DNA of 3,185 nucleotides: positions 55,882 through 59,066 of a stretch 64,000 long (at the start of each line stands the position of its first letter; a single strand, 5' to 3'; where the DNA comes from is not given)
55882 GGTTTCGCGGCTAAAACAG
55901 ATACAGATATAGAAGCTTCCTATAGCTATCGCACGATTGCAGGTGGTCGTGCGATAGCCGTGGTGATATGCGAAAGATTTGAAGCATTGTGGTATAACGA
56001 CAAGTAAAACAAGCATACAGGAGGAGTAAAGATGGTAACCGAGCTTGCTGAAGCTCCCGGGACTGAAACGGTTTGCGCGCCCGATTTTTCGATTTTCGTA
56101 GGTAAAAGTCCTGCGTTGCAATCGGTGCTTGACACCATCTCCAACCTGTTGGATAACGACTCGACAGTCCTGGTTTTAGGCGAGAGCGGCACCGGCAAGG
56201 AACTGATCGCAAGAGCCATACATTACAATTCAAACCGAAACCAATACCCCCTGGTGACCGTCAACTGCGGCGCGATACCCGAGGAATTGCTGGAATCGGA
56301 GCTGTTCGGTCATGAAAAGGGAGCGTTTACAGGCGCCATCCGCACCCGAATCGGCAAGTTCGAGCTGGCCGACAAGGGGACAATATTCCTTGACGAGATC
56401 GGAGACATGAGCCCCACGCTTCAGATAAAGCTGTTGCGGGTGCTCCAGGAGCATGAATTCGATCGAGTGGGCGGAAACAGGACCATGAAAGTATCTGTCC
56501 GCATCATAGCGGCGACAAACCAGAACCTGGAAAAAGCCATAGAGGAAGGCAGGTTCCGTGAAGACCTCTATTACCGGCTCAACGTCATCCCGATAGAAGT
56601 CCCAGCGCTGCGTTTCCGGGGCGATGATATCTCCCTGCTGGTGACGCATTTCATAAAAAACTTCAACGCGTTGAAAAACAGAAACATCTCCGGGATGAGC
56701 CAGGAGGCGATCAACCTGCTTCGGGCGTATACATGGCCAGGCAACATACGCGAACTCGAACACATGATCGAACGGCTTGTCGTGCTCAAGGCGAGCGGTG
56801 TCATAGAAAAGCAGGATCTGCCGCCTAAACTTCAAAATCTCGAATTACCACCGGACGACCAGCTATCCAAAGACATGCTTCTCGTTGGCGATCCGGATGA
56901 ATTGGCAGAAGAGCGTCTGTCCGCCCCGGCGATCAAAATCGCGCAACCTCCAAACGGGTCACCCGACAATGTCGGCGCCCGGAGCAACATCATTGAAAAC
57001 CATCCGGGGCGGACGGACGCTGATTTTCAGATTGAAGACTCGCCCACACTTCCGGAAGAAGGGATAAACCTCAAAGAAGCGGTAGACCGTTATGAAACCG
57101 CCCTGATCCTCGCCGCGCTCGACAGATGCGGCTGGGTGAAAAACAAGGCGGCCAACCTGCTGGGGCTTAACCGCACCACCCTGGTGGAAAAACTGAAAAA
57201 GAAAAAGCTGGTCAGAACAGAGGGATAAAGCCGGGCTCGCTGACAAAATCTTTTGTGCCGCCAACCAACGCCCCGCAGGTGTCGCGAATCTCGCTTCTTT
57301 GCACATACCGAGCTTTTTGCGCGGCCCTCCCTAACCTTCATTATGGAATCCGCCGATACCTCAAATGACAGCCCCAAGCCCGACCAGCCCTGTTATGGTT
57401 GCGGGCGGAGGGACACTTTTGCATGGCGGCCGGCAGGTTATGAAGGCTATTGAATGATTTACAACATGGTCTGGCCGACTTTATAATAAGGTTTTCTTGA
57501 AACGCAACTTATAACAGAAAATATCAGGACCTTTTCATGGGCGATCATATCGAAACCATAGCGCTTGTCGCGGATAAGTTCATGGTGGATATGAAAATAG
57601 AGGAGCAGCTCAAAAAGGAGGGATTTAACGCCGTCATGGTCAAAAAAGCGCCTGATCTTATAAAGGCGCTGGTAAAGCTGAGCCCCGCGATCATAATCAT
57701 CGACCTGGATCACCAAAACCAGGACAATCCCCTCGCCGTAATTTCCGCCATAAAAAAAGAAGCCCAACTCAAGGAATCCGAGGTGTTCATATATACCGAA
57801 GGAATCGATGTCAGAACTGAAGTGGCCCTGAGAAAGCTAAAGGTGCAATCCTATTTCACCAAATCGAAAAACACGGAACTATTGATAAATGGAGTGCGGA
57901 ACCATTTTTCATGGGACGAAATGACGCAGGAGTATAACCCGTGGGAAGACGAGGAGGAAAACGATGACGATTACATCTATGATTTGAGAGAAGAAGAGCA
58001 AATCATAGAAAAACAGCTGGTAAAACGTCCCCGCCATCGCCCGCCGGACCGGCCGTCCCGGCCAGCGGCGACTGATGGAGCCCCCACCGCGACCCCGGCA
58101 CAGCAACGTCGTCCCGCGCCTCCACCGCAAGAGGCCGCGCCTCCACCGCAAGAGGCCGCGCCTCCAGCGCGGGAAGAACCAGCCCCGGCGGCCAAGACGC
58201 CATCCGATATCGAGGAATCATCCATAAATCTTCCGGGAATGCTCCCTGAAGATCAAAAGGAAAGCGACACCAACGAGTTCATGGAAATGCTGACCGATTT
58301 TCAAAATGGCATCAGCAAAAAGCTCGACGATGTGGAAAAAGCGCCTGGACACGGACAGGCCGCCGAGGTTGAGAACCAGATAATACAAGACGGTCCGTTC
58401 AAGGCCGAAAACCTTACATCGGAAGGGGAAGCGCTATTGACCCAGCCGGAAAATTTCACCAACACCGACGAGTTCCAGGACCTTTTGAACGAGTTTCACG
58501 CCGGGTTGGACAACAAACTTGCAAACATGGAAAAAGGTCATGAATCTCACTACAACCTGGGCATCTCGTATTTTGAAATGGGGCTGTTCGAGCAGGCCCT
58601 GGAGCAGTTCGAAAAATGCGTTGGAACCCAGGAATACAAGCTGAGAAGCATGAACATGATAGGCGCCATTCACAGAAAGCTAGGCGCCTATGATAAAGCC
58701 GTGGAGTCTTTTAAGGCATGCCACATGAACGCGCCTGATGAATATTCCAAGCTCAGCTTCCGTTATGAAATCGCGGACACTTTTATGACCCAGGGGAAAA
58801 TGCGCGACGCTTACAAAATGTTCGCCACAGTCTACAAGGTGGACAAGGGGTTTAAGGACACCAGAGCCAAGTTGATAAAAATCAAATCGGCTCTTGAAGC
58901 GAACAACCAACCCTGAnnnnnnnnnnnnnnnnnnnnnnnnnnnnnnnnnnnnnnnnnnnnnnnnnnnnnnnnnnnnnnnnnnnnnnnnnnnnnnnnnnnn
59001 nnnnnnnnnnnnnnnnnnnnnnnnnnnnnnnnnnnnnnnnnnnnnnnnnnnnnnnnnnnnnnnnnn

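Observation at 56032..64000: Regulatory island around the MglA module: domain-less sigma-54 activator, AMIN-like/TPR secreted protein, kinase and response regulator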

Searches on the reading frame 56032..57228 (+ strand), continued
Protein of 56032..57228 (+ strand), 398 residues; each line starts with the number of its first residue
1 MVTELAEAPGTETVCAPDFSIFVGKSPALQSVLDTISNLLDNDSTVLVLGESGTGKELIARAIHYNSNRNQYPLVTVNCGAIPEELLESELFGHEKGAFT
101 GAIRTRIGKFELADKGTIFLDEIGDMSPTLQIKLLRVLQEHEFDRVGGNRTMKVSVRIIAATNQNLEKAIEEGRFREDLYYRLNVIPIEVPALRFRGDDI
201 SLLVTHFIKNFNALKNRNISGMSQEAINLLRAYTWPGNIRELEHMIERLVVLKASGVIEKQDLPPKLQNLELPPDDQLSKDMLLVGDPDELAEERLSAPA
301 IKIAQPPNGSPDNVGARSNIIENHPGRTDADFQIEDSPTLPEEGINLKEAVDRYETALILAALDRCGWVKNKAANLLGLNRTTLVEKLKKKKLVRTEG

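Call 79: find_encoding_contigs(protein=P0166, flank=10000, max_places=1)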
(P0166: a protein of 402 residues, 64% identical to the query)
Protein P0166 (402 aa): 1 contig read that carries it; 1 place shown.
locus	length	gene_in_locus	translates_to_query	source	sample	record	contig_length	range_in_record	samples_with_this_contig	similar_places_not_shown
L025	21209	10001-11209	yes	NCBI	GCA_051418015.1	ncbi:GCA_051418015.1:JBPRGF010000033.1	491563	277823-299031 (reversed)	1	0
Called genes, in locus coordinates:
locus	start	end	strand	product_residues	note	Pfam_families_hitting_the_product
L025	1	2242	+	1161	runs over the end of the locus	PF00580:UvrD-helicase, PF13245:AAA_19, PF13538:UvrD_C_2 (faint), PF13361:UvrD_C, PF12705:PDDEXK_1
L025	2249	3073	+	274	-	PF01739:CheR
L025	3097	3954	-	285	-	-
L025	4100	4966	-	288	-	PF01145:Band_7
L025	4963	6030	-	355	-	PF01145:Band_7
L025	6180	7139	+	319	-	PF03255:ACCA, PF01039:Carboxyl_trans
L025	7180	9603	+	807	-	PF13567:DUF4131, PF03772:Competence, PF00753:Lactamase_B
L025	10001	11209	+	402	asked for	PF00158:Sigma54_activat, PF14532:Sigma54_activ_2, PF07728:AAA_5, PF25601:AAA_lid_14, PF02954:HTH_8, PF18024:HTH_50 (faint)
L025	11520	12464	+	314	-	PF00072:Response_reg, PF13424:TPR_12 (faint), PF00515:TPR_1 (faint), PF07719:TPR_2 (faint), PF13174:TPR_6 (faint), PF13181:TPR_8 (faint), PF13428:TPR_14 (faint), PF13432:TPR_16 (faint)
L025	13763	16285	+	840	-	PF09976:TPR_21 (faint), PF13174:TPR_6 (faint), PF13428:TPR_14 (faint), PF13432:TPR_16 (faint), PF00515:TPR_1 (faint), PF07719:TPR_2 (faint), PF13424:TPR_12 (weak), PF13525:YfiO (weak), +2 more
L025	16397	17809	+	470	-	PF00072:Response_reg, PF00158:Sigma54_activat, PF14532:Sigma54_activ_2, PF07724:AAA_2 (weak), PF07728:AAA_5, PF25601:AAA_lid_14, PF02954:HTH_8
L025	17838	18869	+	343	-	PF02547:Queuosine_synth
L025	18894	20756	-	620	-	PF00989:PAS, PF08448:PAS_4, PF08447:PAS_3, PF13426:PAS_9, PF00989:PAS, PF08448:PAS_4, PF13426:PAS_9, PF00512:HisKA, +5 more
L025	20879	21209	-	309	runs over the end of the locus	PF00056:Ldh_1_N, PF02866:Ldh_1_C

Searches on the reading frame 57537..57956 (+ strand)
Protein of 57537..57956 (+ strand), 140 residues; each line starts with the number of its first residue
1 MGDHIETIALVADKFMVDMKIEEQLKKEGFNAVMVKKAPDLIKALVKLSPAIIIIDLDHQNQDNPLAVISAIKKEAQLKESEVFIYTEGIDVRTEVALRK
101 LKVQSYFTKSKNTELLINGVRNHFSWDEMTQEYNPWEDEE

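Call 9: search_protein_families(library=pfam, proteins=[window:57537-57956:+], max_evalue=10)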
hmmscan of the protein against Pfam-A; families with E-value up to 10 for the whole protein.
seq(140 aa): 4 families
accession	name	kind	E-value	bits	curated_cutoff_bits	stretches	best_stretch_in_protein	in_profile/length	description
PF00072.30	Response_reg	-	1.2e-05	25.9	30.2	1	8-118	1-108/111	Response regulator receiver domain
PF11124.14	Pho86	-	0.0052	16.6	29.3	1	6-41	238-273/291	Inorganic phosphate transporter chaperone Pho86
PF20161.5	VpsR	-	0.012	15.8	23.7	1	18-62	20-65/121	VpsR domain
PF02302.22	PTS_IIB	-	0.1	13.7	23.6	1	12-58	11-58/90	PTS system, Lactose/Cellobiose specific IIB subunit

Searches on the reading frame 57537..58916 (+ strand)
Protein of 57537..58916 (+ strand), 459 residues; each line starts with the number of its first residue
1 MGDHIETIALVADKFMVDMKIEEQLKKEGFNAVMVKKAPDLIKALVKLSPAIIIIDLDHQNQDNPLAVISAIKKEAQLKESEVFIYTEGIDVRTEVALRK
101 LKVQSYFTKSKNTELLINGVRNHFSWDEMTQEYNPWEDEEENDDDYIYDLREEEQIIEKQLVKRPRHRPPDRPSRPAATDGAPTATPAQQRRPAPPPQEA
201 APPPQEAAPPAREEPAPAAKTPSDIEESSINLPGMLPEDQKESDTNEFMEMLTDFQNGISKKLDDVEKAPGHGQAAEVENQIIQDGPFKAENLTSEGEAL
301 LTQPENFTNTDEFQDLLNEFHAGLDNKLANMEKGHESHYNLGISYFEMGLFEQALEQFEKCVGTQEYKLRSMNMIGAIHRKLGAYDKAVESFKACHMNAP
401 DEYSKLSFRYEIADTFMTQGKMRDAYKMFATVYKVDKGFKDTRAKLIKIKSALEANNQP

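Call 7: search_protein_families(library=pfam, proteins=[window:57537-58916:+], max_evalue=0.01)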
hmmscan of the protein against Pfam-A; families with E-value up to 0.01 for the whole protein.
window:57537-58916:+ (459 aa): 15 families
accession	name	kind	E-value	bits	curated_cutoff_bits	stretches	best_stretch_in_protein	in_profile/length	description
PF00515.34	TPR_1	-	1.6e-12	47.1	27.8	1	336-361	2-27/34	Tetratricopeptide repeat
PF13181.12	TPR_8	-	2.1e-11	43.5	25.7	1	336-363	2-29/34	Tetratricopeptide repeat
PF07719.23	TPR_2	-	3.7e-10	39.6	27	1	336-361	2-27/34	Tetratricopeptide repeat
PF13424.12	TPR_12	-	2.4e-07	31.3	30.1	1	338-393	6-69/77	Tetratricopeptide repeat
PF13374.12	TPR_10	-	7.8e-06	26.2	27.5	0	340-362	7-29/42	Tetratricopeptide repeat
PF13174.12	TPR_6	-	2e-05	25.3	26.3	0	337-362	2-27/33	Tetratricopeptide repeat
PF00072.30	Response_reg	-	0.00015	22.4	30.2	1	8-118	1-108/111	Response regulator receiver domain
PF13432.12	TPR_16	-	0.00023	22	32.7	0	339-394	1-56/65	Tetratricopeptide repeat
PF13176.12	TPR_7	-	0.00045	20.5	27.9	0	374-394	4-24/36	Tetratricopeptide repeat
PF14561.12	TPR_20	-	0.00056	20.6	25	0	404-456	20-74/90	Tetratricopeptide repeat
PF25063.1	ARM_TT21_C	-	0.0022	18.3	35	1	332-441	92-199/209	Tetratricopeptide repeat protein 21 C-terminal ARM domain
PF12895.13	ANAPC3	-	0.0035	18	27.2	0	328-394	15-81/82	Anaphase-promoting complex, cyclosome, subunit 3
PF14559.12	TPR_19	-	0.0048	17.6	25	0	382-432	4-51/68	Tetratricopeptide repeat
PF21545.3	T7SS_EccA1_N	-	0.0056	16.4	27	0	338-402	171-238/272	T7SS, ESX-1 secretion system protein EccA1, N-terminal domain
PF13428.12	TPR_14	-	0.0065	17.5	23.5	0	338-362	4-28/44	Tetratricopeptide repeat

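Call 53: search_protein_families(library=ncbifam, proteins=[window:57537-58916:+], max_evalue=0.00001)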
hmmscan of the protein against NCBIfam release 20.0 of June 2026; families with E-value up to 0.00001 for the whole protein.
window:57537-58916:+ (459 aa): 4 families
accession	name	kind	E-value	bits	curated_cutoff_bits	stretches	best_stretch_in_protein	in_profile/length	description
NF052243.1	T4PFormProtSgmX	equivalog_domain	1e-11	43.9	1800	1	308-457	866-1021/1065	type IV pili formation protein SgmX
NF008757.0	PRK11788.1-5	equivalog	6.4e-09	35.4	363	1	330-456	102-228/388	lipopolysaccharide assembly protein LapB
NF040959.1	MamA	equivalog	4.6e-08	32.8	200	1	324-414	60-149/204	magnetosome protein MamA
TIGR02795.1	tol_pal_ybgF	equivalog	3.1e-07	31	90.1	0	381-458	14-91/119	tol-pal system protein YbgF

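Call 86: search_solved_structures(query=window:57537-58916:+, max_evalue=0.001, show_alignments=0)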
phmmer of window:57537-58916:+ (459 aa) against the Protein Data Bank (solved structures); distinct sequences matched with E-value up to 0.001: 29.
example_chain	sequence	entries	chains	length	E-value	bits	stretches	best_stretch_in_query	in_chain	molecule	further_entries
9qhb_A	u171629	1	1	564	2.5e-32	115.8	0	334-394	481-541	Engineered tetratricopeptide repeat protein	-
8bu0_A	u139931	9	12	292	8.2e-25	91.1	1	334-394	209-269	Consensus tetratricopeptide repeat protein | Crystal structure of an 8-repeat consensus TPR superhelix with Zinc. | Monomer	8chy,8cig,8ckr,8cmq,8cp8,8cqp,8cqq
9qhc_A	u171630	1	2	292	1.2e-19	74.1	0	333-394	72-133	Engineered tetratricopeptide repeat protein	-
8ch0_A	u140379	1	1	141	2.2e-13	53.4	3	333-393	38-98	Consensus tetratricopeptide repeat protein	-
2fo7_A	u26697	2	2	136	3.3e-13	52.8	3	334-394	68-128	SYNTHETIC CONSENSUS TPR PROTEIN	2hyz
7obi_A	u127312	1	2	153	1.7e-11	47.2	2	336-395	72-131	CTPR-rv4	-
7y4i_A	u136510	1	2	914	9.7e-10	41.4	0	337-409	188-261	Probable UDP-N-acetylglucosamine--peptide N-acetylglucosaminyltransferase SPINDLY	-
8dtf_A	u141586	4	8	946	1.1e-09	41.1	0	337-409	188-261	Probable UDP-N-acetylglucosamine--peptide N-acetylglucosaminyltransferase SPINDLY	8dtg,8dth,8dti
1na0_A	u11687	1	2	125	3.3e-08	36.3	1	335-394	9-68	designed protein CTPR3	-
2wqh_A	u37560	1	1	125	1.1e-07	34.6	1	335-394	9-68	CTPR3Y3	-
8bd7_A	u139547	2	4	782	1.5e-07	34.2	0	337-433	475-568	IFT88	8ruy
9gzg_A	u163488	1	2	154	1.1e-06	31.3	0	335-394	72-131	Engineered CTPR protein with glutamic acids for conductivity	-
3kd7_A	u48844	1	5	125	8.1e-06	28.5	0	337-395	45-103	CTPR390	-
8ump_A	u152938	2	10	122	8.2e-06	28.4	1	334-404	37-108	T33-ml35-redesigned-TPR-domain-fold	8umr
6vfh_A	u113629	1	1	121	1.9e-05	27.2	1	334-396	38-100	T33_dn10A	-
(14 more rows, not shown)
